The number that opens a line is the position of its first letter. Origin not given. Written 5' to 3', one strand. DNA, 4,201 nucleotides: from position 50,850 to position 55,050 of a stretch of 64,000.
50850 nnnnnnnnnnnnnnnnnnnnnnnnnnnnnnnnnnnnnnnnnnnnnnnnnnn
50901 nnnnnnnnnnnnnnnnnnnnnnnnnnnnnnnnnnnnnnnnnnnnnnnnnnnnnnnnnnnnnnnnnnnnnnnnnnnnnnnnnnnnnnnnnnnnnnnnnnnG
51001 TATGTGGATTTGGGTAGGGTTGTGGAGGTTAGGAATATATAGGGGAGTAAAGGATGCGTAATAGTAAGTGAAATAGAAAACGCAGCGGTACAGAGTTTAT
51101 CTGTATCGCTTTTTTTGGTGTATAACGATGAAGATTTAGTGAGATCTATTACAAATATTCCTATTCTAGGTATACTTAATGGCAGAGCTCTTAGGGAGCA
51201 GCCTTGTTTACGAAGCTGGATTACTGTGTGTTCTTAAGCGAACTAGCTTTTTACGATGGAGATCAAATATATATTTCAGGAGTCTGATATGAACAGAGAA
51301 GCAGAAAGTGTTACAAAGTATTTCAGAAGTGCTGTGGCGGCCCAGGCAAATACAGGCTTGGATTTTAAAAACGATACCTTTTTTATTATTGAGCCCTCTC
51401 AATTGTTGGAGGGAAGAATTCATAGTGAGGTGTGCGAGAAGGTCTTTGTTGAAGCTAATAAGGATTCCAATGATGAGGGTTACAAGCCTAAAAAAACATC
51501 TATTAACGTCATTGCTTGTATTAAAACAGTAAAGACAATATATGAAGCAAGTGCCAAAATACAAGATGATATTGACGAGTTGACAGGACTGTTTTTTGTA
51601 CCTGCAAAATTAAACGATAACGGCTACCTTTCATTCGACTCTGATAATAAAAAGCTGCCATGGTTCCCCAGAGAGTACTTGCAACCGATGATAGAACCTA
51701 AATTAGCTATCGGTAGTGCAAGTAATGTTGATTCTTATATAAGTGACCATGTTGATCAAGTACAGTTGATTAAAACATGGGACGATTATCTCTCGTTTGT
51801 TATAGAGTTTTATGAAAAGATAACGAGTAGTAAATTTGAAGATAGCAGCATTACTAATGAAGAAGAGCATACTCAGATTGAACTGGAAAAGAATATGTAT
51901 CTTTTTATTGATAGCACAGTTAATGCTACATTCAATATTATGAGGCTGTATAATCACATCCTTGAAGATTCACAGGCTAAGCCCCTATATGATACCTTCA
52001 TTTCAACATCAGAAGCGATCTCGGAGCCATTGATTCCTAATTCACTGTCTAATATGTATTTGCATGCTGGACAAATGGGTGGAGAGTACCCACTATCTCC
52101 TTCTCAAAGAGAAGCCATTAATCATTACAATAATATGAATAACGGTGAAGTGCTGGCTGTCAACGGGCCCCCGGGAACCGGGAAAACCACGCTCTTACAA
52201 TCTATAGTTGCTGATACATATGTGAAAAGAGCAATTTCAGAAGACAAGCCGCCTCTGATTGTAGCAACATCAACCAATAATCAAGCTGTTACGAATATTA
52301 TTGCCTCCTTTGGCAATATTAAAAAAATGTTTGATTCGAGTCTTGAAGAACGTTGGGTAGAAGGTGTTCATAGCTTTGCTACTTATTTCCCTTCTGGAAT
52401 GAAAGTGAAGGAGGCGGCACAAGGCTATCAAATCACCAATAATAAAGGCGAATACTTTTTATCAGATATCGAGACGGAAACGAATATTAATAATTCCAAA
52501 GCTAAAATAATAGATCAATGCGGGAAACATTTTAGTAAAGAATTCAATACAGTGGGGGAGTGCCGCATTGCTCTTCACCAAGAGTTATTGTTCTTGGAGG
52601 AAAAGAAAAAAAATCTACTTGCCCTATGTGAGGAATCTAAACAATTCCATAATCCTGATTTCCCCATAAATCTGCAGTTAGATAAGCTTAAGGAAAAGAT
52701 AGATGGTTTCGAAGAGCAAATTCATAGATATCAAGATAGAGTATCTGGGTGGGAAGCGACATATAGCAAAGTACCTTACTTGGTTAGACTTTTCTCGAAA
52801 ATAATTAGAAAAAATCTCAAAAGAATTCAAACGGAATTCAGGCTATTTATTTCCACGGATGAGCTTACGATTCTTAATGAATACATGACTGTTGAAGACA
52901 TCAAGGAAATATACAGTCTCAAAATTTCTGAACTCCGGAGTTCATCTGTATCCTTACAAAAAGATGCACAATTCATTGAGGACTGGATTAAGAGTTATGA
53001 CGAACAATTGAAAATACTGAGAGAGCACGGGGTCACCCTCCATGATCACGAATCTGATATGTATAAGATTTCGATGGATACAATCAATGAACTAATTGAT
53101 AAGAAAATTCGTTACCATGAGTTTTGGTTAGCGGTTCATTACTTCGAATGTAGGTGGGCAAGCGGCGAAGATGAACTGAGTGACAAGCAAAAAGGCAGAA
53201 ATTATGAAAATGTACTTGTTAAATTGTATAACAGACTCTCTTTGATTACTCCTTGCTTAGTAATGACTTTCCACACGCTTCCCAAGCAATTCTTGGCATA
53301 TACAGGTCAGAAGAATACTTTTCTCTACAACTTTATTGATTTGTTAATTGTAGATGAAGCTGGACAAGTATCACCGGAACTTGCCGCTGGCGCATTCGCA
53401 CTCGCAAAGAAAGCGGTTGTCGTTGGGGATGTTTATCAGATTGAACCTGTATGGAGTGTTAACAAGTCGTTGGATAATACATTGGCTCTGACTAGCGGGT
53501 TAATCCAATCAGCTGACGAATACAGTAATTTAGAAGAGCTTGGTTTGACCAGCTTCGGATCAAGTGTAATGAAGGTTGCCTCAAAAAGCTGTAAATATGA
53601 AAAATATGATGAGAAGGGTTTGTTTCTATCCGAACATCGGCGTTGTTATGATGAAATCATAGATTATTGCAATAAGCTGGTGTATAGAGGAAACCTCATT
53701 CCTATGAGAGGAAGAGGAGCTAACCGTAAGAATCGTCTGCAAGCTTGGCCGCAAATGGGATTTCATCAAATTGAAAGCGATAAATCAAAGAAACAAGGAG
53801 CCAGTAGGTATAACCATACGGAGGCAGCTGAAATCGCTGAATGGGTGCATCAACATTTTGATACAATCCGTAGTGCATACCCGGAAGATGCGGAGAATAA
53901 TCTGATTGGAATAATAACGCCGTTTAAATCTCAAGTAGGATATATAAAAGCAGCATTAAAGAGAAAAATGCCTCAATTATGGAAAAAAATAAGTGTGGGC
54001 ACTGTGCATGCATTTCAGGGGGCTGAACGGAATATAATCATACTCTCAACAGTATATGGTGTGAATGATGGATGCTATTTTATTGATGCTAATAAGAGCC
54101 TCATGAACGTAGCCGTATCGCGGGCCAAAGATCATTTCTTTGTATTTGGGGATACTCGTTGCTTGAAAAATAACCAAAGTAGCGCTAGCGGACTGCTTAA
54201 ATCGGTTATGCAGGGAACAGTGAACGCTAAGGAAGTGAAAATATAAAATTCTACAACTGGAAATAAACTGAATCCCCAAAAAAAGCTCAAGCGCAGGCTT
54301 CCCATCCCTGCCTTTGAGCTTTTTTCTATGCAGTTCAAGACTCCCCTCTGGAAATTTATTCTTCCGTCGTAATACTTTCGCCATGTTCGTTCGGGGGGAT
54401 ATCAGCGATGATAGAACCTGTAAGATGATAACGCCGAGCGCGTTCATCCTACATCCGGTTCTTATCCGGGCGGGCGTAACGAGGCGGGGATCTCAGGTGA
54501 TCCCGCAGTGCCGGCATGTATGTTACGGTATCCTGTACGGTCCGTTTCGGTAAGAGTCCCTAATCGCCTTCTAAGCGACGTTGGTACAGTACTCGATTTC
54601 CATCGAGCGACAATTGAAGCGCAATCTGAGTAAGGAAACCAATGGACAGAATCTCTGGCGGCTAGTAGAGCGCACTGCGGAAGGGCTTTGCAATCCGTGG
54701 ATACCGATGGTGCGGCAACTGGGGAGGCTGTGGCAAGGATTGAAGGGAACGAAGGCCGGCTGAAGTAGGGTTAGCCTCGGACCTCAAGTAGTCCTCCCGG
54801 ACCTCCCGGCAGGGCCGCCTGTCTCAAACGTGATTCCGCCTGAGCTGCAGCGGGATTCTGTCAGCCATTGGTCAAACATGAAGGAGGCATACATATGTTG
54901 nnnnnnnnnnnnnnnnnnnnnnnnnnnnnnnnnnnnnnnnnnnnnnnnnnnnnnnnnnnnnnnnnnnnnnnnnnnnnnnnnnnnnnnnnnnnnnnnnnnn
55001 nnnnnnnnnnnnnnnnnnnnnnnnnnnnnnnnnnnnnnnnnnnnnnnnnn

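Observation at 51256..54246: Orphan ~1000-aa Upf1-like SF1 helicase with an uncharacterised N-terminal domain. Candidate single-gene defense protein (Nhi-like architecture).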

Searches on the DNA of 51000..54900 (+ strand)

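Call 8: search_dna_similar(query=window:51000-54900:+, collection=ecoli_genomes, mode=near, max_rows=25)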
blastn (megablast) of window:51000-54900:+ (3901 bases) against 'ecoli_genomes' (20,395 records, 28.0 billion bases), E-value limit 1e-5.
No match.

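Call 69: search_rna_families(source=window, start=54240, end=54900, threshold=evalue, max_evalue=1)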
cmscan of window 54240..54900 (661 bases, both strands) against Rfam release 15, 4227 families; matches with E-value up to 1: 0.
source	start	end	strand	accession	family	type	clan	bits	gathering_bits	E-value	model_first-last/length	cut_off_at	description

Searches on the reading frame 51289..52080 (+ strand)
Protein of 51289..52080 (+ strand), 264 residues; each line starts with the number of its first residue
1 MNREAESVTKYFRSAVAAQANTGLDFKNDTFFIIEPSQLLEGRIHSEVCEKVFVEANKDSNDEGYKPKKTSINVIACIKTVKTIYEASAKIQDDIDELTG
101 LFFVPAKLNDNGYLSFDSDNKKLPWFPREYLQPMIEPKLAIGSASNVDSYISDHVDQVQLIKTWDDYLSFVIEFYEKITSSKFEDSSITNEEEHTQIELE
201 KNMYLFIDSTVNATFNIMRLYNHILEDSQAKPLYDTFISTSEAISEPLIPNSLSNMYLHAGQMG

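Call 51: predict_structure(alignment_id=A1)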
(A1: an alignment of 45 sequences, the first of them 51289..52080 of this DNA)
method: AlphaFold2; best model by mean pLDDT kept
length: 264 residues; sequences in the alignment: 45
mean_pLDDT: 73.3   pTM: 0.68
mean pLDDT of the five models: 73.3, 72.9, 69.5, 68.1, 66.3
residues with pLDDT >= 90: 23; 70-90: 141; 50-70: 84; < 50: 16
segments of 3 or more residues with pLDDT < 50: 84-96
pLDDT, mean of each block of 10 residues (from residue 1): 63 62 66 89 90 81 63 88 46 54 89 85 79 58 79 76 89 88 80 71 85 71 69 61 63 71 49
secondary structure, 60 per line:
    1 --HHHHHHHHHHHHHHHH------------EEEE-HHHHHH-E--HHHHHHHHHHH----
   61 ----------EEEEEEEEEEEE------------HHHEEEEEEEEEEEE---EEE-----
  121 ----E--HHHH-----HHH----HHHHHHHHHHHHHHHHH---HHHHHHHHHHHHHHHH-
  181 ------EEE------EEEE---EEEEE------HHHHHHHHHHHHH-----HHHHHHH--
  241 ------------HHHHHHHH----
elements in order: H3-18 E31-34 H36-41 H46-56 E71-82 E98-109 E113-115 H128-131 H144-160 H164-179 E187-189 E196-199 E203-207 H214-226 H232-238 H253-260

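Call 67: search_protein_families(library=phrogs, proteins=[window:51289-52080:+], max_evalue=0.01)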
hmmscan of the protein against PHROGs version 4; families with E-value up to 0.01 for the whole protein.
window:51289-52080:+ (264 aa): 0 families

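Call 74: fold_search(model_id=the predicted structure, library=pdb)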
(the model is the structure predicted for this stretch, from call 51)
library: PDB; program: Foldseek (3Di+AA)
matches with E <= 10: 144; with E <= 0.001: 0
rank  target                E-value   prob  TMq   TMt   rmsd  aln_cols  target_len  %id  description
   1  3uoe_A                6.2e-01  0.04  0.14  0.12  18.7       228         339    7  The crystal structure of dehydrogenase from Sinorhizobium meliloti (released 2011-11-30)
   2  4gsl_C                8.9e-01  0.03  0.14  0.18  15.8       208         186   13  Crystal structure of an Atg7-Atg3 crosslinked complex (released 2012-11-14)
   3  4gwp_F                8.9e-01  0.03  0.14  0.16  21.9       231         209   11  Structure of the Mediator Head Module from S. cerevisiae (released 2012-10-31)
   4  3q2o_A                1.1e+00  0.01  0.11  0.08  21.8       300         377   11  Crystal Structure of purK: N5-carboxyaminoimidazole ribonucleotide synthetase (released 2011-10-26)
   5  8slh                  1.1e+00  0.01  0.10  0.08  23.8       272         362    9  Crystal Structure of Glycine tRNA ligase from Mycobacterium thermoresistibile (AMP bound, hexagonal form) (released 2023-05-03)
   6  3r5h_A                1.2e+00  0.01  0.09  0.08  21.6       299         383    9  Crystal Structure of ADP-AIR complex of purK: N5-carboxyaminoimidazole ribonucleotide synthetase (released 2012-03-21)
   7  5l2j_A                1.4e+00  0.01  0.12  0.12  20.3       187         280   10  Crystal Structure of human CD1b in complex with C36-GMM (released 2016-11-16)
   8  7ui9_t                1.4e+00  0.01  0.11  0.10  23.7       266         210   12  Core Mediator-PICearly (Copy A) (released 2023-02-15)
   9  2hzs_D                1.6e+00  0.02  0.07  0.08  12.5        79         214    9  Structure of the Mediator head submodule Med8C/18/20 (released 2006-09-12)
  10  8ch6_y                1.7e+00  0.03  0.18  0.06  11.0       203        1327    8  Structure of a late-stage activated spliceosome (BAqr) arrested with a dominant-negative Aquarius mutant (state B comp (released 2023-05-10)
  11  5lg4_B                2.0e+00  0.05  0.11  0.15  10.0        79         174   15  Crystal structure of the Sec3/Sso2 complex at 2.9 angstrom resolution (released 2017-02-08)
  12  8slf_B                2.2e+00  0.03  0.14  0.10  17.8       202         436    8  Crystal Structure of Glycine tRNA ligase from Mycobacterium thermoresistibile (AMP bound) (released 2023-05-03)
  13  8sld                  2.2e+00  0.01  0.10  0.09  23.9       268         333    9  Crystal Structure of Glycine tRNA ligase from Mycobacterium thermoresistibile (Apo) (released 2023-05-03)
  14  2isj_A                2.3e+00  0.01  0.10  0.11  19.2       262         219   12  BluB bound to oxidized FMN (released 2007-03-27)
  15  4v1o_X                2.5e+00  0.02  0.07  0.08  11.8        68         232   10  Architecture of the RNA polymerase II-Mediator core transcription initiation complex (released 2015-02-04)
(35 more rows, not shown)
